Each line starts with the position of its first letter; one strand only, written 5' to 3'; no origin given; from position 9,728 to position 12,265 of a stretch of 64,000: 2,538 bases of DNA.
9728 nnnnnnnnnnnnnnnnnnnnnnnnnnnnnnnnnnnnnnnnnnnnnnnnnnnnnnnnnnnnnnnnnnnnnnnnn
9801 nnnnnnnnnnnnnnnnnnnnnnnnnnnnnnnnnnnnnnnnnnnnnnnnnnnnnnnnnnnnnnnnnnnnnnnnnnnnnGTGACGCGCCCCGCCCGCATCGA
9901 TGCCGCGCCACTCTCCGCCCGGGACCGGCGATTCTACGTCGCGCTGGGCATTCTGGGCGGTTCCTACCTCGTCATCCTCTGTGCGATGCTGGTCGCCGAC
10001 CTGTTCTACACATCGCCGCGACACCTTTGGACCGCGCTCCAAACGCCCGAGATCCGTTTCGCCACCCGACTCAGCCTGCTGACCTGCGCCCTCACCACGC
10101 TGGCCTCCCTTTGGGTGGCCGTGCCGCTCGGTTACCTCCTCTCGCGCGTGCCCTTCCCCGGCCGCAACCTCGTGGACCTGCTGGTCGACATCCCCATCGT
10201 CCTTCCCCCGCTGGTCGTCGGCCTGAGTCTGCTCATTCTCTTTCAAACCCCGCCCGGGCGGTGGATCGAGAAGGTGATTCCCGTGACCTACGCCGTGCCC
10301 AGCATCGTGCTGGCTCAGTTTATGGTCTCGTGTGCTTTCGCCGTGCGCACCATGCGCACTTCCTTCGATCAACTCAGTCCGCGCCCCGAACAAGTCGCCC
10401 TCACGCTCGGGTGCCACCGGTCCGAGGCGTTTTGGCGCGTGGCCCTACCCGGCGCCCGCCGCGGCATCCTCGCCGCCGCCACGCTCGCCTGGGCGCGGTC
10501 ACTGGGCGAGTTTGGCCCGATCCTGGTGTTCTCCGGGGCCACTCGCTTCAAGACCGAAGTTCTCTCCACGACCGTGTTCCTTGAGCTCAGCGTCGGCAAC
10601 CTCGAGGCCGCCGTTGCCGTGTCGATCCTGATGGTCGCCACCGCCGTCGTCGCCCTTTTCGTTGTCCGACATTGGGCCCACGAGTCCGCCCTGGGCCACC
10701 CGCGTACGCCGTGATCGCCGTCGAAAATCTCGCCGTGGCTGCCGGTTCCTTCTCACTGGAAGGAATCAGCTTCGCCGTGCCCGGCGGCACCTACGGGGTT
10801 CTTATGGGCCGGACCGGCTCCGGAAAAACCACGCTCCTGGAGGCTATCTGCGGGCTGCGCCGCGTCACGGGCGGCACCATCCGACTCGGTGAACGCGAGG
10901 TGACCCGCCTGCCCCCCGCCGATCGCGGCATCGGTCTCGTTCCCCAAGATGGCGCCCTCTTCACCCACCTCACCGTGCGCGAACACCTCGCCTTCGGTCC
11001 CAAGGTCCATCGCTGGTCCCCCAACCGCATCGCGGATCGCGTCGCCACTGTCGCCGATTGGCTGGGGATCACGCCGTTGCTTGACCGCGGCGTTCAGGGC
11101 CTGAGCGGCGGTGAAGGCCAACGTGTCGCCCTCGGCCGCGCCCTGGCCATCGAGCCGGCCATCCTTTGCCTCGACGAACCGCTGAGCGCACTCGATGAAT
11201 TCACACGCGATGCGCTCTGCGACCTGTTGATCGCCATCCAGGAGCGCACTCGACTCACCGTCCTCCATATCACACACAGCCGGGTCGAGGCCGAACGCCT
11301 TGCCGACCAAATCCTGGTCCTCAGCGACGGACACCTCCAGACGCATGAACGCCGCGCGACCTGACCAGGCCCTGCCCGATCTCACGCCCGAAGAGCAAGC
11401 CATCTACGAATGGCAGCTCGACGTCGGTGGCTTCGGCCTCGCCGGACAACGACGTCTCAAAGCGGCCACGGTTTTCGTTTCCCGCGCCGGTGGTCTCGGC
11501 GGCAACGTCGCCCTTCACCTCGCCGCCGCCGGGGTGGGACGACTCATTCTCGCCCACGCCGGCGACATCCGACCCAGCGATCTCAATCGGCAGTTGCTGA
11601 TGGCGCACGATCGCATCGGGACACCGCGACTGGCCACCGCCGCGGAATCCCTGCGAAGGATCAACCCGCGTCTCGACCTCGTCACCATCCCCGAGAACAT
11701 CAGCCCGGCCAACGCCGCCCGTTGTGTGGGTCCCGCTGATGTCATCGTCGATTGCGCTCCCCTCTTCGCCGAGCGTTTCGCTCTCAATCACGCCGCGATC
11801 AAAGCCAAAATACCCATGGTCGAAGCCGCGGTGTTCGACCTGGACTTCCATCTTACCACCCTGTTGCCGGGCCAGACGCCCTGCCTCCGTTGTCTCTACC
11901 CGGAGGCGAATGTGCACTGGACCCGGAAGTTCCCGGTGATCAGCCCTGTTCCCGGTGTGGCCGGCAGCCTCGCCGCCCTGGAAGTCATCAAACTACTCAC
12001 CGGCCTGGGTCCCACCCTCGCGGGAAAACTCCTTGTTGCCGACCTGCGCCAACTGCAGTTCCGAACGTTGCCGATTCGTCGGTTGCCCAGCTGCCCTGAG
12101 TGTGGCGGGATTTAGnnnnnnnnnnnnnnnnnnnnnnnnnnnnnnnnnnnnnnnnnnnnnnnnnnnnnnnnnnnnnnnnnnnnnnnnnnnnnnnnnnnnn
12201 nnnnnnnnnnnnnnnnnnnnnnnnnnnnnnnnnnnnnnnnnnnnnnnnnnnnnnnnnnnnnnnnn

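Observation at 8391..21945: Eleven translationally coupled genes of unknown collective function wedged inside a split phosphonate-catabolism locus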

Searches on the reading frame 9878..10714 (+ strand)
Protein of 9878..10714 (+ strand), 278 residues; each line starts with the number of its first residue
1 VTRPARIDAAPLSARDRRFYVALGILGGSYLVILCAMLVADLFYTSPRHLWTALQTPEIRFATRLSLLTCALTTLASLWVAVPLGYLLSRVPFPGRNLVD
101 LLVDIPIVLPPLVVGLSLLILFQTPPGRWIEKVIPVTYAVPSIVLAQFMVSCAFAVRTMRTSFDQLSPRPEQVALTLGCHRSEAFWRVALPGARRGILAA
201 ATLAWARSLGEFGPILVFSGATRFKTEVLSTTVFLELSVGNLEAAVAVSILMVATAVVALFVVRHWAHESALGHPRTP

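Call 5: search_protein_families(library=pfam, proteins=[window:9878-10714:+], max_evalue=0.01)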
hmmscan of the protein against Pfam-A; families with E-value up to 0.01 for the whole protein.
window:9878-10714:+ (278 aa): 1 family
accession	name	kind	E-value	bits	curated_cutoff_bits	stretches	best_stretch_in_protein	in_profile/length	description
PF00528.27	BPD_transp_1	-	2.6e-14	53.8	26.4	1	81-264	1-176/184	Binding-protein-dependent transport system inner membrane component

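Call 7: search_protein_families(library=ncbifam, proteins=[window:9878-10714:+], max_evalue=0.001)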
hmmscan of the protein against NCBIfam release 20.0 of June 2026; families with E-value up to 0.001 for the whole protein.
window:9878-10714:+ (278 aa): 29 families (the best 25 are shown)
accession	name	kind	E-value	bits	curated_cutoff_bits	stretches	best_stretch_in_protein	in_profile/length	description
TIGR01581.1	Mo_ABC_porter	hypoth_equivalog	7e-59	199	210.3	1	43-262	3-225/225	ABC transporter permease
TIGR02141.1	modB_ABC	equivalog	7.7e-45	153.1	182.6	1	64-267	1-206/208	molybdate ABC transporter permease subunit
TIGR00969.1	3a0106s02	subfamily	9.8e-44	149.8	240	1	31-263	31-266/272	sulfate ABC transporter permease subunit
NF040839.1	tungstate_WtpB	equivalog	9.9e-38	130.2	340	1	22-265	4-246/251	tungstate ABC transporter permease WtpB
TIGR02140.1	permease_CysW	equivalog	6e-36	124.3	329.1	1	32-262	18-251/261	sulfate ABC transporter permease subunit CysW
TIGR02139.1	permease_CysT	equivalog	4.6e-35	121.5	246.1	1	31-266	19-258/265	sulfate ABC transporter permease subunit CysT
NF006939.0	PRK09421.1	equivalog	2e-34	119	262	1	60-265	9-219/230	molybdate ABC transporter permease subunit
NF008208.0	PRK10971.1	equivalog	2.5e-34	119.1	415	1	33-264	30-264/277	sulfate/thiosulfate ABC transporter permease CysT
NF008620.0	PRK11602.1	equivalog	2.2e-26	92.8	442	1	17-263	19-269/291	sulfate/thiosulfate ABC transporter permease CysW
NF038017.1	ABC_perm1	subfamily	2.1e-25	89.8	100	1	66-252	1-183/184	ABC transporter permease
NF041773.1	tung_perm_TupB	equivalog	6.7e-15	55.5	320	1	58-263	21-222/230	tungstate ABC transporter permease TupB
TIGR03262.1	PhnU2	equivalog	1.8e-14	53.3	593.25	1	44-266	37-256/546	putative 2-aminoethylphosphonate ABC transporter permease subunit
NF011624.0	PRK15050.1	equivalog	3.7e-14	52.5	247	1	51-264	63-283/297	2-aminoethylphosphonate ABC transporter permease subunit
TIGR03226.1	PhnU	equivalog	3.5e-12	46.4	283.45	1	72-262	102-298/311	2-aminoethylphosphonate ABC transporter permease subunit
NF006954.0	PRK09433.1-5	equivalog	7e-12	44.8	821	1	30-221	14-212/530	thiamine/thiamine pyrophosphate ABC transporter permease ThiP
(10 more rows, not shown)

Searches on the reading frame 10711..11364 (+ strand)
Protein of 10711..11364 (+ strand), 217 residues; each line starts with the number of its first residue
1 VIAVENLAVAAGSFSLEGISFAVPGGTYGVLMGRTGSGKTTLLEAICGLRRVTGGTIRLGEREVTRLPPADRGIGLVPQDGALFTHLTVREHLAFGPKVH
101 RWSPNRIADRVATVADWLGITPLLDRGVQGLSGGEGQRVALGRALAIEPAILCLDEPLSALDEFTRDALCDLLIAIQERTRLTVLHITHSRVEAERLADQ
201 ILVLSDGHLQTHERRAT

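Call 5: search_protein_families(library=pfam, proteins=[window:10711-11364:+], max_evalue=0.01)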
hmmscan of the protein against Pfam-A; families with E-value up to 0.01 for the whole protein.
window:10711-11364:+ (217 aa): 6 families
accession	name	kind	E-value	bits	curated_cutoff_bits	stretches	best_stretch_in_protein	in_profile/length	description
PF00005.33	ABC_tran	-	3.8e-30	105.7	25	1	16-158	1-136/137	ABC transporter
PF02463.25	SMC_N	-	4.7e-05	23.3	40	0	130-193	136-203/220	RecF/RecN/SMC N terminal domain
PF13304.12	AAA_21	-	7.5e-05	23.4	27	0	30-61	3-26/304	AAA domain, putative AbiEii toxin, Type IV TA system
PF13555.12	AAA_29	-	0.0012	19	27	1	19-47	17-43/61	P-loop containing region of AAA domain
PF13476.12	AAA_23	-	0.0014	19.8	27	1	31-47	24-40/201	AAA domain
PF13481.12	AAA_25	-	0.0096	16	27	0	23-43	30-50/195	AAA domain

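Call 7: search_protein_families(library=ncbifam, proteins=[window:10711-11364:+], max_evalue=0.001)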
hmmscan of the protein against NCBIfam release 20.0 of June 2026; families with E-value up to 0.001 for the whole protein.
window:10711-11364:+ (217 aa): 189 families (the best 25 are shown)
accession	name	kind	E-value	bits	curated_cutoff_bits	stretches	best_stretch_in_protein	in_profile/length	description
NF040840.2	tungstate_WtpC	equivalog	6.1e-57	193.5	440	1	1-210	1-210/347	tungstate ABC transporter ATP-binding protein WtpC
NF008653.0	PRK11650.1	subfamily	1.3e-51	175.7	432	1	15-209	19-213/357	sn-glycerol-3-phosphate ABC transporter ATP-binding protein UgpC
TIGR03258.1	PhnT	equivalog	2.3e-50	171.7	499.15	1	2-212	9-221/359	2-aminoethylphosphonate ABC transport system ATP-binding subunit PhnT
TIGR03265.1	PhnT2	equivalog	3.7e-50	171.1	457.7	1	5-210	8-214/353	putative 2-aminoethylphosphonate ABC transporter ATP-binding protein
TIGR02142.1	modC_ABC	equivalog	4.8e-50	170.8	285.05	1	9-211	7-212/353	molybdenum ABC transporter ATP-binding protein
TIGR00968.1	3a0106s01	subfamily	5.6e-50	170.1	342.75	1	2-210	1-210/237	sulfate ABC transporter ATP-binding protein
NF008233.0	PRK11000.1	equivalog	2.9e-45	154.7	568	1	19-209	22-212/369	maltose/maltodextrin ABC transporter ATP-binding protein MalK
TIGR01187.1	potA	subfamily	3.2e-45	154.6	355.6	1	31-211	1-181/325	polyamine ABC transporter ATP-binding protein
NF040933.2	ABC_arch_GlcV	equivalog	4.2e-44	150.9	450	1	15-211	21-222/357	glucose ABC transporter ATP-binding protein GlcV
NF008105.0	PRK10851.1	equivalog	5.5e-44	150.3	502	1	16-210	18-216/362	sulfate/thiosulfate ABC transporter ATP-binding protein CysA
NF006987.0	PRK09452.1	equivalog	1.1e-41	142.8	482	1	16-211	33-228/378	spermidine/putrescine ABC transporter ATP-binding protein PotA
NF043075.1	MMSYN1_0197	equivalog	1.2e-41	142.8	550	1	12-211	14-213/341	spermidine/putrescine ABC transporter ATP-binding protein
TIGR01277.1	thiQ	equivalog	2.7e-39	135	245.05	1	21-211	19-209/213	thiamine ABC transporter ATP-binding protein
NF008355.0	PRK11144.1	equivalog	1.1e-38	133.1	434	1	19-212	17-210/353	molybdenum ABC transporter ATP-binding protein ModC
NF008513.0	PRK11432.1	equivalog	2.2e-37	128.8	496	1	16-210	22-216/351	ferric ABC transporter ATP-binding protein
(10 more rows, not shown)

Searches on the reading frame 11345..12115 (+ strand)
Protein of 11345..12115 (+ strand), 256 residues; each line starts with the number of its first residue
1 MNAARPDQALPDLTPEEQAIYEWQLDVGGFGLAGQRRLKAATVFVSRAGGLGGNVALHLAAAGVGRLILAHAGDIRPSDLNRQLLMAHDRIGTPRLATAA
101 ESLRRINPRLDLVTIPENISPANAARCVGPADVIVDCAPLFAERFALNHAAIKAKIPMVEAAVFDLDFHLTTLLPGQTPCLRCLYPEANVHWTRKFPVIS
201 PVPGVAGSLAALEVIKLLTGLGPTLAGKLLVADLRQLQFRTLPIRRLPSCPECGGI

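Call 5: search_protein_families(library=pfam, proteins=[window:11345-12115:+], max_evalue=0.01)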
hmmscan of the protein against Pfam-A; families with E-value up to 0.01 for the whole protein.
window:11345-12115:+ (256 aa): 1 family
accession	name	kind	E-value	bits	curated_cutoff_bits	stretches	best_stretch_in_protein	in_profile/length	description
PF00899.27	ThiF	-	1.2e-50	172.3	28.1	1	21-251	1-237/238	ThiF family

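Call 7: search_protein_families(library=ncbifam, proteins=[window:11345-12115:+], max_evalue=0.001)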
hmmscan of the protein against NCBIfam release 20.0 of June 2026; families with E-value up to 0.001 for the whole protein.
window:11345-12115:+ (256 aa): 21 families
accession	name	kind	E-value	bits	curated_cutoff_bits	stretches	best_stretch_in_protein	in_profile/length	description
NF006444.0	PRK08762.1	equivalog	2.8e-56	190.8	449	1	12-254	119-368/387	molybdopterin-synthase adenylyltransferase MoeB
NF004281.0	PRK05690.1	subfamily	4.3e-51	173.5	266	1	12-254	4-249/250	molybdopterin-synthase adenylyltransferase MoeB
NF047750.1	SAMPActivE1UbaA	equivalog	1.2e-44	152.7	450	1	21-254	13-249/270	SAMP-activating enzyme E1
NF006204.0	PRK08328.1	equivalog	3.8e-43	147.7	339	1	17-240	6-227/231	hypothetical protein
TIGR02356.1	adenyl_thiF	equivalog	6.2e-41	140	275.25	1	21-218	2-203/203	thiazole biosynthesis adenylyltransferase ThiF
TIGR02355.1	moeB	equivalog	2e-40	138.7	376.55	1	19-253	3-240/240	molybdopterin-synthase adenylyltransferase MoeB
NF005902.0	PRK07878.1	equivalog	3.3e-39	134.9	647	1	12-252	14-262/392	adenylyltransferase/sulfurtransferase MoeZ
NF005646.0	PRK07411.1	equivalog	2.6e-37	128.9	633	1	12-251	10-253/390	molybdopterin-synthase adenylyltransferase MoeB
NF004111.0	PRK05600.1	equivalog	3.4e-30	105.4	437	1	13-249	14-257/371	ThiF family adenylyltransferase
NF009123.0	PRK12475.1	subfamily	3.3e-25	89.1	510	1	21-254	5-244/338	MoeB/ThiF family adenylyltransferase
NF006395.0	PRK08644.1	equivalog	1.3e-18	67.4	159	1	35-140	25-129/215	sulfur carrier protein ThiS adenylyltransferase ThiF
NF006077.0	PRK08223.1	equivalog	1.1e-17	64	266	1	28-168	16-158/296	hypothetical protein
TIGR02354.1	thiF_fam2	equivalog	2.9e-15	56.7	152.2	1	37-137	18-117/200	thiamine biosynthesis protein ThiF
NF011425.0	PRK14852.1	equivalog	3.6e-12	45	1337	1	27-176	319-470/989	hypothetical protein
NF011424.0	PRK14851.1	subfamily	4.1e-12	44.9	1170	1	26-142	29-145/679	hypothetical protein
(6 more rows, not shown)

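Call 34: search_solved_structures(query=window:11345-12115:+, max_evalue=1e-15, show_alignments=3)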
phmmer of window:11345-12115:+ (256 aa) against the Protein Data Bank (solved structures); distinct sequences matched with E-value up to 1e-15: 7.
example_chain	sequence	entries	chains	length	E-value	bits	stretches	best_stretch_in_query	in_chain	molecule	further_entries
1zfn_A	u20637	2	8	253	3.2e-39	138.5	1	21-255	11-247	Adenylyltransferase thiF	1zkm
1zud_1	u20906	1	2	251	3.4e-39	138.4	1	21-255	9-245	Adenylyltransferase thiF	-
1jw9_B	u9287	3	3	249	4.3e-38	134.8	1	12-254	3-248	MOLYBDOPTERIN BIOSYNTHESIS MOEB PROTEIN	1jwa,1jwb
6z6s_DDD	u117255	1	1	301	3.5e-21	79.4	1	13-219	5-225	Adenylyltransferase and sulfurtransferase uba4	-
6yuc_D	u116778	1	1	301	3.5e-21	79.4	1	13-219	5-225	Adenylyltransferase and sulfurtransferase uba4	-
6yub_B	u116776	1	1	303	6.8e-21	78.5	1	12-219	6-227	Adenylyltransferase and sulfurtransferase uba4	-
6yub_A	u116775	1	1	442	2.2e-20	76.8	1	13-219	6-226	Adenylyltransferase and sulfurtransferase uba4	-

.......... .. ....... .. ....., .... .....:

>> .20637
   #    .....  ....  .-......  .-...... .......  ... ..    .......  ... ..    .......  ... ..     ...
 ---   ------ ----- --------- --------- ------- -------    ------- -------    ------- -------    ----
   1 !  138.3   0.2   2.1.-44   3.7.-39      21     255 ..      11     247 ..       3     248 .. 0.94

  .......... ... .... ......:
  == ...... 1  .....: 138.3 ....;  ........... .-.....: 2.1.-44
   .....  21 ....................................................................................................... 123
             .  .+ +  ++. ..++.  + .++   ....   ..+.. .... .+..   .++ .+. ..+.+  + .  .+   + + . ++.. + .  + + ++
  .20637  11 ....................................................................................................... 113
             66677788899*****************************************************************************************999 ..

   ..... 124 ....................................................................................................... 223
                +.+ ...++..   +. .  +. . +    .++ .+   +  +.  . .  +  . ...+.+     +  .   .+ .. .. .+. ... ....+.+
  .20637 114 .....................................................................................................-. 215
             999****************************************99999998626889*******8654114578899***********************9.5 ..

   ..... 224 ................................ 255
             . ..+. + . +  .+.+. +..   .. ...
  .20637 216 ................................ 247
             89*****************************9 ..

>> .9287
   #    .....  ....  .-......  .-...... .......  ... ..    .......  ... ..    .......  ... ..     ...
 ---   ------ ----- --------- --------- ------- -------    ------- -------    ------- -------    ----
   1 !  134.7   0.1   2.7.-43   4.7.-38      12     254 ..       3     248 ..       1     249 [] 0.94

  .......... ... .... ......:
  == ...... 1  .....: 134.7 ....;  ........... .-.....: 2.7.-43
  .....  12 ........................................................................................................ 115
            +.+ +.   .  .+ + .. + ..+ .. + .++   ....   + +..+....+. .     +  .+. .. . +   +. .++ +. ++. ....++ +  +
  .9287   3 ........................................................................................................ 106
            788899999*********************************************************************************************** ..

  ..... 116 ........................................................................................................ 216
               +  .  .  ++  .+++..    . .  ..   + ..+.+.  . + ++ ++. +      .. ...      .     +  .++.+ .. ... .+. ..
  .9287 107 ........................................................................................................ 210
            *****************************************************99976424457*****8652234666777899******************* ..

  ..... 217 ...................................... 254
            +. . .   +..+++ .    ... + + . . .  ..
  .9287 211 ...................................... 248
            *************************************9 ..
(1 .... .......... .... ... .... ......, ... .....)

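Call 49: find_homologous_proteins(query=window:11345-12115:+, max_evalue=1e-10)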
Query window:11345-12115:+ (256 aa): 4417 proteins with E <= 1e-10 among 8000 candidates; the best 120 are listed.
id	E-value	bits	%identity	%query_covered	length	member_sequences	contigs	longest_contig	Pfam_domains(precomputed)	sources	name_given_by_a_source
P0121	1.9e-165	567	100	100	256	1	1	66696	PF00899.28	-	-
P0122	2.8e-135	468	83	100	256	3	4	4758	PF00899.28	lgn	-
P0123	1.4e-128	446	75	100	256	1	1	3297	PF00899.28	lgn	-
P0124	2.1e-121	423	78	93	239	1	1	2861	PF00899.28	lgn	-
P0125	8.9e-106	371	67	97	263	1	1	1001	PF00899.28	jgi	jgi:molybdopterin-synthase adenylyltransferase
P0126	1.1e-105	371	65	99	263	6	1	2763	PF00899.28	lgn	-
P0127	2.0e-105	370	67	95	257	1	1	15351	PF00899.28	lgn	-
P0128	2.6e-105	370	66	96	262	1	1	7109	PF00899.28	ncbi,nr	ncbi:MAG TPA: HesA/MoeB/ThiF family protein [Verrucomicrobiae bacterium]|nr:HesA/MoeB/ThiF family pr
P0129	3.2e-105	370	65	98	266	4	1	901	PF00899.28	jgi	jgi:molybdopterin/thiamine biosynthesis adenylyltransferase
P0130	8.1e-105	368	68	96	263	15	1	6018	PF00899.28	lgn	-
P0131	8.9e-105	368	64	99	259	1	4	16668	PF00899.28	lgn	-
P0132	1.3e-104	368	67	95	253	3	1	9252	PF00899.28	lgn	-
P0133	1.3e-104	368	66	100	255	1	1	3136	PF00899.28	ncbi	-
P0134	1.9e-104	367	65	98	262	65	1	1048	PF00899.28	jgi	jgi:molybdopterin/thiamine biosynthesis adenylyltransferase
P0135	3.1e-104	366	64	100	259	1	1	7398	PF00899.28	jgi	-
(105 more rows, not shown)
